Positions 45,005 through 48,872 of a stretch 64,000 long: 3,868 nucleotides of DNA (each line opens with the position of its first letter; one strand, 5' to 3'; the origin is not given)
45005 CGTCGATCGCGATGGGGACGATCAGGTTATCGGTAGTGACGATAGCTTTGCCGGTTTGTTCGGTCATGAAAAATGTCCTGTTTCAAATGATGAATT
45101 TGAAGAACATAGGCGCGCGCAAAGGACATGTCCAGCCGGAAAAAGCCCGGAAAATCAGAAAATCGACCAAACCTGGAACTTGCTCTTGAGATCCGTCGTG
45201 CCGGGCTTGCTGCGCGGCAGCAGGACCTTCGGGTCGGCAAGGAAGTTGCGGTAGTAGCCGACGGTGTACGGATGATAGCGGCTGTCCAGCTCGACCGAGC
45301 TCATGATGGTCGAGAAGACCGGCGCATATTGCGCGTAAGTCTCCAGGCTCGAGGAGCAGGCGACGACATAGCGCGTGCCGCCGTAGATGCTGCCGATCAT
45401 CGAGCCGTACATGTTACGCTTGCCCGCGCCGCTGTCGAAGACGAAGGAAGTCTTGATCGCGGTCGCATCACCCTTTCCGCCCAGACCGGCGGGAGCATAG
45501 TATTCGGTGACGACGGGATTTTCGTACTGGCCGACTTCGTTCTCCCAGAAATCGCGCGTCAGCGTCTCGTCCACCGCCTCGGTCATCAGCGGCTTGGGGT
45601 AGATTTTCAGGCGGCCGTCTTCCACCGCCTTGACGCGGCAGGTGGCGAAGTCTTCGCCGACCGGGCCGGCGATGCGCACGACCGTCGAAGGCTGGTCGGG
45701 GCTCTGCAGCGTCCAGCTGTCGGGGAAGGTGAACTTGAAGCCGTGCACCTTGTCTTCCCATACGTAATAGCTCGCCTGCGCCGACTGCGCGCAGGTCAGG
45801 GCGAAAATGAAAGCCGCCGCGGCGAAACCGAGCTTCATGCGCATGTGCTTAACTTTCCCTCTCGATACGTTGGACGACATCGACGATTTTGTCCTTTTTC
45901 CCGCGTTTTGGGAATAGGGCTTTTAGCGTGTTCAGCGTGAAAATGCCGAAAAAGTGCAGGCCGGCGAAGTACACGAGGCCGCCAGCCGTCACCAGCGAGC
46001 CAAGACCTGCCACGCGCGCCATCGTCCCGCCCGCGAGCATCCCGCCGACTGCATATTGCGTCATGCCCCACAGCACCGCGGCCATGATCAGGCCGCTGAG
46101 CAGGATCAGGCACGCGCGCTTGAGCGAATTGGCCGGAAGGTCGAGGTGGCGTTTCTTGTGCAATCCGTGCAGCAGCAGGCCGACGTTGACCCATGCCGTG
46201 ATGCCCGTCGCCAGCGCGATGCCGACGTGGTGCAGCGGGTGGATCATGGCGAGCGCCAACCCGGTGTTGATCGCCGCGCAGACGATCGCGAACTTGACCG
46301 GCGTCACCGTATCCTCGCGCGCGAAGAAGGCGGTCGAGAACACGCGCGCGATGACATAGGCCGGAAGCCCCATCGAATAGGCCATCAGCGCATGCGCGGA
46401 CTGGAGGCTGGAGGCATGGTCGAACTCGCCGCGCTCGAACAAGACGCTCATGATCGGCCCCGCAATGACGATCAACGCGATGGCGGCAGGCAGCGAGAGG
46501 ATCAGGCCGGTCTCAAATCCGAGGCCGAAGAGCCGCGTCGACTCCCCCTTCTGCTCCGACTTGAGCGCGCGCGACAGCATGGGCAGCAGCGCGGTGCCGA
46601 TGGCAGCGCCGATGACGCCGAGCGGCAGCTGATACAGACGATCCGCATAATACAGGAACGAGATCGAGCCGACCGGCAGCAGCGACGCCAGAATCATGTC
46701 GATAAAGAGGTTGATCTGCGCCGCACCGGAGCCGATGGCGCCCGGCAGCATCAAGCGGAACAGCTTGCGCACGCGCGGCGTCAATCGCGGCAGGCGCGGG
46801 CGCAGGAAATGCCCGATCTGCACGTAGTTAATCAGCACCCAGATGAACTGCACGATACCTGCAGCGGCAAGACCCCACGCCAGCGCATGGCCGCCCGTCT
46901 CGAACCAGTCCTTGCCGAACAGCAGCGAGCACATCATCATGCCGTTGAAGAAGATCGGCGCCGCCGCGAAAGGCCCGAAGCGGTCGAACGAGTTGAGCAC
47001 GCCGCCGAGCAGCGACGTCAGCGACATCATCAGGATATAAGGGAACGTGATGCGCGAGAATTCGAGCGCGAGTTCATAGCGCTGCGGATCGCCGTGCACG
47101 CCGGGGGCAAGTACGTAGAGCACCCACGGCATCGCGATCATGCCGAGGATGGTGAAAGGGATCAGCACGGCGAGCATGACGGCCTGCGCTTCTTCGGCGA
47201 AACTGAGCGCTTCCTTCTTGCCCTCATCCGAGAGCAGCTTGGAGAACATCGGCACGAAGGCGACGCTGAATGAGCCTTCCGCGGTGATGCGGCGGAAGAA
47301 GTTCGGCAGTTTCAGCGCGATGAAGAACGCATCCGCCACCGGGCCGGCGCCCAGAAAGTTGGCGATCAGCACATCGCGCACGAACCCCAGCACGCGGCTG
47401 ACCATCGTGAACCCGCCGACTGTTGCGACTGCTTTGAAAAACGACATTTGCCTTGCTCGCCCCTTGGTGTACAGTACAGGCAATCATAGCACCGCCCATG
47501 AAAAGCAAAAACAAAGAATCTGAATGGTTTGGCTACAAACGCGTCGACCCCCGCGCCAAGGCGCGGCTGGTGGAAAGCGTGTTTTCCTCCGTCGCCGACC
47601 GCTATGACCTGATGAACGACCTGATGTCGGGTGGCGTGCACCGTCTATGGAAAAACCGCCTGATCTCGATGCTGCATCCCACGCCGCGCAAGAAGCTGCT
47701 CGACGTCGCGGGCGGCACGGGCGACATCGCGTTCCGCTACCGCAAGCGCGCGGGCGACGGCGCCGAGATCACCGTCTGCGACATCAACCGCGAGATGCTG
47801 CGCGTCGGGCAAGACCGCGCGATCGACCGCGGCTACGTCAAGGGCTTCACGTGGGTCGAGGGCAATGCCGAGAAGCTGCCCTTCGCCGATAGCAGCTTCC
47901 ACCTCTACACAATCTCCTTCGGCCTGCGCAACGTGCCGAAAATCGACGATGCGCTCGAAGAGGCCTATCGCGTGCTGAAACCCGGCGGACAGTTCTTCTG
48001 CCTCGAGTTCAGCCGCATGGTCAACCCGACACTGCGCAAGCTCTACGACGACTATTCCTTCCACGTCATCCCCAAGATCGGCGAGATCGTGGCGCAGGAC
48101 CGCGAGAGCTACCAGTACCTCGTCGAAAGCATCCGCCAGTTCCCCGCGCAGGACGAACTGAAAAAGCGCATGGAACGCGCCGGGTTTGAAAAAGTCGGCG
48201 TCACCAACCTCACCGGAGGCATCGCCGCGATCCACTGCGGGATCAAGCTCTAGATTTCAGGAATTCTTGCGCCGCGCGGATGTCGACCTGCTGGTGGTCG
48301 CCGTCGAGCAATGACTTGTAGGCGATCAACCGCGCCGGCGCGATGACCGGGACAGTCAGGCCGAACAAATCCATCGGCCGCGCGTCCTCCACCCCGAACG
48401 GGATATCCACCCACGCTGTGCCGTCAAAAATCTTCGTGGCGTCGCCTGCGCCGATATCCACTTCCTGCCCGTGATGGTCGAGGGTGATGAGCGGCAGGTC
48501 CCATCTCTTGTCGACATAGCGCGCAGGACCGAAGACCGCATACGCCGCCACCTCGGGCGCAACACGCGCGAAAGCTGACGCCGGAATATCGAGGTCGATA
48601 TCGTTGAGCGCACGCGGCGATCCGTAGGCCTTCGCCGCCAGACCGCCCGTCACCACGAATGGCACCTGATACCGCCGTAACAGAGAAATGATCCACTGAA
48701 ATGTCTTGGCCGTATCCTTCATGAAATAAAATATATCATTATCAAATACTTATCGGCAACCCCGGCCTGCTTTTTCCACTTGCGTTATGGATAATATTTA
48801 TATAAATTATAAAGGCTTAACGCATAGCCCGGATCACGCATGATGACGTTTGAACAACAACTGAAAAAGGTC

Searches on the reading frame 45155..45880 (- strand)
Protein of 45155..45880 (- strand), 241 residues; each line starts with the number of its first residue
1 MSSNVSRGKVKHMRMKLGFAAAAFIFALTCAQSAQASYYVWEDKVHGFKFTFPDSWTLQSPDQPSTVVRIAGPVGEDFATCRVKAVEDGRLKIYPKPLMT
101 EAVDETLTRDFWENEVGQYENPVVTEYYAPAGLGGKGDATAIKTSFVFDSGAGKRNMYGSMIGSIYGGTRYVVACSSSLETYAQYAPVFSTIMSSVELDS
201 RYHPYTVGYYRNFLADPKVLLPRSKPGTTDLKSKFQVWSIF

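Call 29: search_protein_families(library=pfam, proteins=[window:45155-45880:-], max_evalue=10)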
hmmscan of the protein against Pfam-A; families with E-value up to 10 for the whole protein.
window:45155-45880:- (241 aa): 1 family
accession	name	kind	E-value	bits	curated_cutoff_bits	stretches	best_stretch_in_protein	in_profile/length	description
PF14297.12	Lin1244_N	-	0.18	13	25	1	7-46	11-50/95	Lin1244/Lin1753-like, N-terminal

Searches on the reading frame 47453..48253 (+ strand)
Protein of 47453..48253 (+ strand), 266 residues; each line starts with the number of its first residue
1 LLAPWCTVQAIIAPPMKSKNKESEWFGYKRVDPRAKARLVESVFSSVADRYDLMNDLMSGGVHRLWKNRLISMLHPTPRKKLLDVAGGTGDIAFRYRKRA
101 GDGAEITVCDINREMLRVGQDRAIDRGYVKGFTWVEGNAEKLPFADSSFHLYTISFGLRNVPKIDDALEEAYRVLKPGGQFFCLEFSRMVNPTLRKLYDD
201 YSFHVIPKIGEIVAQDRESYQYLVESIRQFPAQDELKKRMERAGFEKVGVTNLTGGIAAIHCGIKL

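Call 3: search_protein_families(library=pfam, proteins=[window:47453-48253:+], max_evalue=0.01)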
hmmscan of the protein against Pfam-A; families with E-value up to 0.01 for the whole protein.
window:47453-48253:+ (266 aa): 8 families
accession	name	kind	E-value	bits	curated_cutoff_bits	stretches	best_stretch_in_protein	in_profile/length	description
PF01209.24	Ubie_methyltran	-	1.4e-86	290.1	20.1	1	36-265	5-233/233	ubiE/COQ5 methyltransferase family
PF08241.18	Methyltransf_11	-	2.5e-19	70.1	21.2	1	83-183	1-95/95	Methyltransferase domain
PF13649.12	Methyltransf_25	-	5.4e-19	69.1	27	1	83-179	2-97/97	Methyltransferase domain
PF13847.12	Methyltransf_31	-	1.5e-14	54.3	27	1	79-214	4-123/145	Methyltransferase domain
PF08242.18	Methyltransf_12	-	2.9e-11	44.4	30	1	83-181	1-98/98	Methyltransferase domain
PF13489.12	Methyltransf_23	-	2.9e-09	37.3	27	1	76-248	20-162/164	Methyltransferase domain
PF05175.20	MTS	-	0.0021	18.2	23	0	70-123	23-75/170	Methyltransferase small domain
PF05148.21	Methyltransf_8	-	0.0061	16.9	27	0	140-189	114-163/219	Hypothetical methyltransferase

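Call 4: search_protein_families(library=ncbifam, proteins=[window:47453-48253:+], max_evalue=0.01)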
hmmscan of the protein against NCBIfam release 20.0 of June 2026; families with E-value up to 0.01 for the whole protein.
window:47453-48253:+ (266 aa): 28 families (the best 25 are shown)
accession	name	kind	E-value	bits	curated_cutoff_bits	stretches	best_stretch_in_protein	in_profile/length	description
NF001242.0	PRK00216.1-3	equivalog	2.1e-111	371.4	351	1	18-266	8-258/258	bifunctional demethylmenaquinone methyltransferase/2-methoxy-6-polyprenyl-1,4-benzoquinol methylase UbiE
NF001240.0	PRK00216.1-1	equivalog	2.3e-90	302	378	1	17-265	2-250/251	bifunctional demethylmenaquinone methyltransferase/2-methoxy-6-polyprenyl-1,4-benzoquinol methylase UbiE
TIGR01934.1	MenG_MenH_UbiE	subfamily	1.5e-84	282.8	158.35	1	40-265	1-223/223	ubiquinone/menaquinone biosynthesis methyltransferase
NF052510.1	methyltran_MpqE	exception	5.7e-78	261.5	335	1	35-265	3-234/234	methyl-plastoquinone biosynthesis methyltransferase MpqE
NF001244.0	PRK00216.1-5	equivalog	6.6e-69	231.8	216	1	36-265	6-235/236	bifunctional demethylmenaquinone methyltransferase/2-methoxy-6-polyprenyl-1,4-benzoquinol methylase UbiE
NF001241.0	PRK00216.1-2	equivalog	3e-62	210.3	327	1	38-265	11-229/231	demethylmenaquinone methyltransferase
NF001243.0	PRK00216.1-4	equivalog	1.8e-54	184.6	235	1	35-265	4-233/237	demethylmenaquinone methyltransferase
TIGR02752.1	MenG_heptapren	equivalog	4.7e-52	176.8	419.85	1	36-265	3-231/231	demethylmenaquinone methyltransferase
NF004452.0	PRK05785.1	equivalog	1.1e-16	61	207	1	34-242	5-202/228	hypothetical protein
NF043040.1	corrin_prot_MT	hypoth_equivalog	9e-16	58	180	1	46-182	10-146/216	corrinoid protein-associated methyltransferase CpaM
TIGR02072.1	BioC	equivalog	5e-13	49.4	184.95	1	44-210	2-164/244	malonyl-ACP O-methyltransferase BioC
NF041537.1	ArsM_AhpD_UU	exception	3.9e-11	42.3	510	1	79-183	77-180/345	arsenite methyltransferase/AhpD domain selenoprotein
NF007610.0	PRK10258.1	equivalog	2.6e-10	40.1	342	1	40-197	9-149/251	malonyl-ACP O-methyltransferase BioC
NF045667.1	MTase_DVU1556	equivalog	2.6e-10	40.1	155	1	68-247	12-162/213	DVU_1556 family methyltransferase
NF045823.1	PthPhpthDimycoMt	equivalog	3.3e-10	39.6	300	1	80-186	68-169/256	phthiotriol/phenolphthiotriol dimycocerosates methyltransferase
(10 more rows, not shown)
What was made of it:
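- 47453..48253 (+): ubiE (context): the conserved upstream neighbour of the hydrolase gene across the lineage. NCBIfam NF001242 E 2e-111, above cutoff (call 4).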

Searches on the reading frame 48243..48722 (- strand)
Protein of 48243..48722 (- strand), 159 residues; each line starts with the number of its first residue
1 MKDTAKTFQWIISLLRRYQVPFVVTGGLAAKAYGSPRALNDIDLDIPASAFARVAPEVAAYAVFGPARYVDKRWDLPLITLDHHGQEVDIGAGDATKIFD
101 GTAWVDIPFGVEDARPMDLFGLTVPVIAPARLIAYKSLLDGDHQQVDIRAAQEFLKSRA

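Call 3: search_protein_families(library=pfam, proteins=[window:48243-48722:-], max_evalue=0.01)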
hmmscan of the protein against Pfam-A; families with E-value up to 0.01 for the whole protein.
window:48243-48722:- (159 aa): 0 families

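Call 4: search_protein_families(library=ncbifam, proteins=[window:48243-48722:-], max_evalue=0.01)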
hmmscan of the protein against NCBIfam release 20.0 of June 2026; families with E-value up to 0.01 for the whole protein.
window:48243-48722:- (159 aa): 0 families

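Call 29: search_protein_families(library=pfam, proteins=[window:48243-48722:-], max_evalue=10)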
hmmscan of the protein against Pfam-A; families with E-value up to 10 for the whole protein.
window:48243-48722:- (159 aa): 1 family
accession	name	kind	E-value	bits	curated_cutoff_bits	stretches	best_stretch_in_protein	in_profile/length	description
PF10706.15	Aminoglyc_resit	-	0.017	15.7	21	1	11-91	5-90/149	Aminoglycoside-2''-adenylyltransferase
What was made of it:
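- On Nucleotidyltransferase fold, TM1012/LnuA-like: The Pfam Aminoglyc_resit match is below cutoff (15.7 against 21 bits, call 29).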

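Call 30: search_solved_structures(query=window:48243-48722:-, max_evalue=1, show_alignments=1)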
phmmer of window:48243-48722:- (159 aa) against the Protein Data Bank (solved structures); distinct sequences matched with E-value up to 1: 4.
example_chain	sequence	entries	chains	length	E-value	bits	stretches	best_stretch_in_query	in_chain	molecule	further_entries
4hx0_A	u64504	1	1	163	0.27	14.4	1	9-128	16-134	Putative nucleotidyltransferase TM1012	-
2fcl_A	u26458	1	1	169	0.3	14.2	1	9-128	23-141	hypothetical protein TM1012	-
2ewr_A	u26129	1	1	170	0.31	14.2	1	9-128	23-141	hypothetical protein TM1012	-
7zm7_Y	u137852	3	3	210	0.62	13.2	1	36-131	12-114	NADH dehydrogenase [ubiquinone] iron-sulfur protein 4, mitochondrial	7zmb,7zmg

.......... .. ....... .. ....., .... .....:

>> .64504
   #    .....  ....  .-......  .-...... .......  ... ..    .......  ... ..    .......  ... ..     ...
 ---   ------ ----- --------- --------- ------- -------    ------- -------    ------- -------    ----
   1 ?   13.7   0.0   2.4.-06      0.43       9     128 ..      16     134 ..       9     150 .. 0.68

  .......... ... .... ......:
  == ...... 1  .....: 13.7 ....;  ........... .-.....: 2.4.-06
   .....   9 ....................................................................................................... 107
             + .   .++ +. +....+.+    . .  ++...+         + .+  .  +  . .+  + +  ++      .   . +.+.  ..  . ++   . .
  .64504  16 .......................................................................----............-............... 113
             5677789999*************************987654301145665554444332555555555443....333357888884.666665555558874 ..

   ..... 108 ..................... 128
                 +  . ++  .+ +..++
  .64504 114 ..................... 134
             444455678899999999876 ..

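Call 50: search_protein_families(library=padloc, proteins=[window:48243-48722:-], max_evalue=0.01)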
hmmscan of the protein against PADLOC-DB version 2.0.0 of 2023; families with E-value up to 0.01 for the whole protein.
window:48243-48722:- (159 aa): 0 families

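Call 53: list_cluster_members(proteins=[P0001, P0002, P0003, P0121, window:48243-48722:-])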
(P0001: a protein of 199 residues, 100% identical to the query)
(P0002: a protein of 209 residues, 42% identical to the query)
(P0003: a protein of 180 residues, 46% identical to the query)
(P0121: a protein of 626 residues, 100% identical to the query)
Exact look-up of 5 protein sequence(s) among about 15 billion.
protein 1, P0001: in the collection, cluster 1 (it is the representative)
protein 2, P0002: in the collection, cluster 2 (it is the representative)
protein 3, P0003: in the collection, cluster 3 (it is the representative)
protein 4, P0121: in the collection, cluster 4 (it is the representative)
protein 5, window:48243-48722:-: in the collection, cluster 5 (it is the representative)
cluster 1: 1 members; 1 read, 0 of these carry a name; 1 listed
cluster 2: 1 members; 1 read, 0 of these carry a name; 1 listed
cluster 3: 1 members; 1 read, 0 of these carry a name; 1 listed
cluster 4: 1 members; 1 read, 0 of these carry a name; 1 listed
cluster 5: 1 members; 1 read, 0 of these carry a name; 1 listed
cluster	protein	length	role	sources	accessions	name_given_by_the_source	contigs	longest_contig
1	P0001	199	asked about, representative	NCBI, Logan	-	-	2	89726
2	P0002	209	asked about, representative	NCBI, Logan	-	-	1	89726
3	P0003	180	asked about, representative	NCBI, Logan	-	-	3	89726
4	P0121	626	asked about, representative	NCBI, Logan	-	-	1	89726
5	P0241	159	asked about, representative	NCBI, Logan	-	-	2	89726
